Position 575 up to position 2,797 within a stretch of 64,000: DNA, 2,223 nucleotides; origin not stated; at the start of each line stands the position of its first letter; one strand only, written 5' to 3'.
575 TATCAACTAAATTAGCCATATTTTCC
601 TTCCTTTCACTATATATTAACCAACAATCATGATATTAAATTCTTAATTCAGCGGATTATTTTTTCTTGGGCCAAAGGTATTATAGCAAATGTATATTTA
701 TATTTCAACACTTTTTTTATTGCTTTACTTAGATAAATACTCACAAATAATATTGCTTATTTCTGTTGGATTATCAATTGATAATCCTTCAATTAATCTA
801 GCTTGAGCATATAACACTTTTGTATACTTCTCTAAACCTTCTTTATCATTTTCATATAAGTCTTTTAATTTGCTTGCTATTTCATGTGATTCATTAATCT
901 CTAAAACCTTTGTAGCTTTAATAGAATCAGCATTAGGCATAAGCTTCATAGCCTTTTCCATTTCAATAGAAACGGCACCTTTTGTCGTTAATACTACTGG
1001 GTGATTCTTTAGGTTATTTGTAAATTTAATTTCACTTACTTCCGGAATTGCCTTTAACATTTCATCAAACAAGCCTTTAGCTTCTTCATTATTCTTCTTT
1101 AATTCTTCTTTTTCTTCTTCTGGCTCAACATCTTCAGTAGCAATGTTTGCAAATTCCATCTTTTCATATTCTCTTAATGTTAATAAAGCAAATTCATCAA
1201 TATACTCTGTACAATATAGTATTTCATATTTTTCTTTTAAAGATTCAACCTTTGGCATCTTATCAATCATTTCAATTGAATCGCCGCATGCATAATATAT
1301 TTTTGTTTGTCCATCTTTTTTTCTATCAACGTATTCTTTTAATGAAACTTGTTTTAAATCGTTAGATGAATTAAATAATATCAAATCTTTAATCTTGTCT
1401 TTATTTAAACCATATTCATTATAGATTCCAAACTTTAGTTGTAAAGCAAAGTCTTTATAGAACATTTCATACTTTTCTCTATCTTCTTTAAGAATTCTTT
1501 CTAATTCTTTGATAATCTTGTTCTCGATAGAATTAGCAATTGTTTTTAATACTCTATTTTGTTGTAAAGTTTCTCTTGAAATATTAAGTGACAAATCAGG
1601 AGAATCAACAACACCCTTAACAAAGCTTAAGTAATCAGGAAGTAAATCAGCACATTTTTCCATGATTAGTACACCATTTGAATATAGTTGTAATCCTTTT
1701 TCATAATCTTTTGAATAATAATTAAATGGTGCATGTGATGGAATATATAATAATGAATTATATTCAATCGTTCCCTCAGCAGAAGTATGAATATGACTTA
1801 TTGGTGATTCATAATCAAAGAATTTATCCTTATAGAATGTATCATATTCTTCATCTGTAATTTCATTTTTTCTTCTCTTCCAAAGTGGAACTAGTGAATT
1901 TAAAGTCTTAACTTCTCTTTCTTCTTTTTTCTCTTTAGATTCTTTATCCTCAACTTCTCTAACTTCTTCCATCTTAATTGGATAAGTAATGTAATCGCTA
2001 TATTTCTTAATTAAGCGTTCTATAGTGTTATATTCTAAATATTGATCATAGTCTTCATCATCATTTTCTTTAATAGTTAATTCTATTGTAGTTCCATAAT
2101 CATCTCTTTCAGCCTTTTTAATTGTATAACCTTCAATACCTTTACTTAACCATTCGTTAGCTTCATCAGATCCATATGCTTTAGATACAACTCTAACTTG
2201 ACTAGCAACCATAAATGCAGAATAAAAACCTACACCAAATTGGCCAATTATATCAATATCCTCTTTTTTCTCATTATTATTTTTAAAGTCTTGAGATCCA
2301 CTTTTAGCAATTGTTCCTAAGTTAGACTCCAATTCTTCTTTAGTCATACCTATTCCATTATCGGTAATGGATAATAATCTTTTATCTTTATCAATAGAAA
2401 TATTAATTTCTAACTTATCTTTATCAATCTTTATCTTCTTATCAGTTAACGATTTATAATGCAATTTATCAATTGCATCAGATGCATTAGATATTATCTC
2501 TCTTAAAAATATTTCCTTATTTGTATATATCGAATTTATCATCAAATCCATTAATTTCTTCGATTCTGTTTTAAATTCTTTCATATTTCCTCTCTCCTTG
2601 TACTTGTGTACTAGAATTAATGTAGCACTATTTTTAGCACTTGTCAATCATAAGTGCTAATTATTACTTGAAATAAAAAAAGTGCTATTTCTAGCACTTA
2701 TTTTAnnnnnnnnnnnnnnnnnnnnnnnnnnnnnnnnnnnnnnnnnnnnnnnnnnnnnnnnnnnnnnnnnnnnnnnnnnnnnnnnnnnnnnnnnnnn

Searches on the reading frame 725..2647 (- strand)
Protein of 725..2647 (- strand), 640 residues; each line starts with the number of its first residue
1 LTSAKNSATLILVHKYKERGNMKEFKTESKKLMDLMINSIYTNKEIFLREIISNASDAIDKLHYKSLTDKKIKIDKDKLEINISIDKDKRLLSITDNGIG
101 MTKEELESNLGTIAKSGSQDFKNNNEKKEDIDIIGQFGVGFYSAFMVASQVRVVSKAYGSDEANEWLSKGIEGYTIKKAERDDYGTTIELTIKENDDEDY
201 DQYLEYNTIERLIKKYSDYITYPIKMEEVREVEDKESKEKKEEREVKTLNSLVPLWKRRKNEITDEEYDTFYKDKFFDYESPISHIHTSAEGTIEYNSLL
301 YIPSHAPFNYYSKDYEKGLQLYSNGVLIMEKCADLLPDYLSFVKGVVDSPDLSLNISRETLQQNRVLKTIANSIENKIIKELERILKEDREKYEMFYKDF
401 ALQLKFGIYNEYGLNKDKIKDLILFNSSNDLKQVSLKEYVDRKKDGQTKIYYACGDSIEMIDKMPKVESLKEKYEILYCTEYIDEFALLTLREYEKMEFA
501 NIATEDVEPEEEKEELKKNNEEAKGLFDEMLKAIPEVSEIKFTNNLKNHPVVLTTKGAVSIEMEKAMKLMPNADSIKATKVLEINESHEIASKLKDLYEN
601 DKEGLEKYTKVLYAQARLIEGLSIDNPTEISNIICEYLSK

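Call 6: search_protein_families(library=pfam, proteins=[window:725-2647:-], max_evalue=0.01)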
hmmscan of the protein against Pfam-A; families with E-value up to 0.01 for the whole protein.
window:725-2647:- (640 aa): 4 families
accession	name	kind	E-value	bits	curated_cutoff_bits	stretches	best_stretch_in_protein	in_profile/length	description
PF00183.23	HSP90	-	3.5e-105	353.4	24.4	2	226-639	56-487/518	Hsp90 protein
PF13589.12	HATPase_c_3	-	9.2e-12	45.6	25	1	47-172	6-109/137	Histidine kinase-, DNA gyrase B-, and HSP90-like ATPase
PF02518.31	HATPase_c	-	2.3e-07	31.7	26.4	1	44-194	2-109/111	Histidine kinase-, DNA gyrase B-, and HSP90-like ATPase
PF25794.1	SACS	-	0.00053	20.3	32.8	1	40-249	14-209/247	Sacsin domain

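Call 29: find_related_loci(query=window:725-2584:-, collection=genome_contigs, flank=10000)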
Query window:725-2584:- (619 aa) in genome_contigs; peptide patterns used: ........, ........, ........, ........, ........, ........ (x = any residue, [..] = any of these).
253 stretches matched a pattern; 125 encode a relative of the query (tblastn E <= 1e-3); the best 80 are kept; 80 distinct loci.
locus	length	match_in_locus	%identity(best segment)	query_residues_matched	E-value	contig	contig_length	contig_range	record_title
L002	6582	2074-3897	65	1-619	0e+0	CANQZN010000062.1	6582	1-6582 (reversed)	MAG: uncultured Bacilli bacterium isolate Lapin-017__bin4 genome assembly, contig: Lapin-017__NODE_9838_length_6582_cov_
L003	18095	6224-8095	58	2-617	0e+0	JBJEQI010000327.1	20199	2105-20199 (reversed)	MAG: Acutalibacteraceae bacterium isolate SARD08_bin.044 NODE_980_length_20199_cov_6.071734, whole genome shotgun sequen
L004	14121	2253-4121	57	1-618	0e+0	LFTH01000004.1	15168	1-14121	MAG: Clostridiales bacterium DTU033 scaffold24759, whole genome shotgun sequence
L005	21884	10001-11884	57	1-617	0e+0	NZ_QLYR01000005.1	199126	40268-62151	Hydrogeniiclostridium mannosilyticum strain ASD2818 NODE_5_length_199126_cov_87.201194, whole genome shotgun sequence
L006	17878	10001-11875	56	1-619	0e+0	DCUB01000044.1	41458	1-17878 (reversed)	MAG TPA_asm: Ruminococcaceae bacterium UBA1425 UBA1425_contig_9922, whole genome shotgun sequence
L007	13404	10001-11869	57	2-618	0e+0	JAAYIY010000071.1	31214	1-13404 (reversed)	MAG: Clostridiales bacterium isolate AS10tlH2TH_171 373300_AS10, whole genome shotgun sequence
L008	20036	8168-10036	57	2-617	0e+0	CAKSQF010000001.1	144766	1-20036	MAG: uncultured Eubacteriales bacterium isolate REFINED_METABAT215_TOP10_CONTIGS_1500_ASSEMBLY_K77_MERGED__Hadza_MoBio_h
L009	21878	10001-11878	57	2-618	0e+0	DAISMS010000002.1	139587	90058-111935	MAG TPA_asm: Clostridiales bacterium isolate CTOTU40530 NODE_54_length_139587_cov_5.018053, whole genome shotgun sequenc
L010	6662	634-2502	57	2-617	0e+0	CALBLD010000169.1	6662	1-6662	MAG TPA_asm: uncultured Clostridia bacterium isolate SRR1747061_bin.34_CONCOCT_v1.1_MAG genome assembly, contig: ERZ8082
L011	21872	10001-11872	57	2-619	0e+0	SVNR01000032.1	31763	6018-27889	MAG: Ruminococcus sp. isolate SIG544 NODE_29384_length_31763_cov_2.629125, whole genome shotgun sequence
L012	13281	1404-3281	56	2-618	0e+0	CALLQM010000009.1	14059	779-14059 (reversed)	MAG TPA_asm: uncultured Clostridia bacterium isolate SRR6713635_bin.11_CONCOCT_v1.1_MAG genome assembly, contig: ERZ7949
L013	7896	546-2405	57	1-614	0e+0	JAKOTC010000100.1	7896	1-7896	MAG: Bacillota bacterium isolate all_metabat.36_sub k201_782796, whole genome shotgun sequence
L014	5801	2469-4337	57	2-619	0e+0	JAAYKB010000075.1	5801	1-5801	MAG: Clostridiales bacterium isolate AS10tlH2TH_371 79622_AS10, whole genome shotgun sequence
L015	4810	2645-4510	57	2-614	0e+0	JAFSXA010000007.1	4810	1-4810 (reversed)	MAG: Clostridia bacterium isolate RGIG3551 Goat_Rumen.Co__c42170, whole genome shotgun sequence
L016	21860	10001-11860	56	2-618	0e+0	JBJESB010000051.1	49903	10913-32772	MAG: Oscillospiraceae bacterium isolate PUUB23_bin.030 NODE_223_length_49903_cov_10.731805, whole genome shotgun sequenc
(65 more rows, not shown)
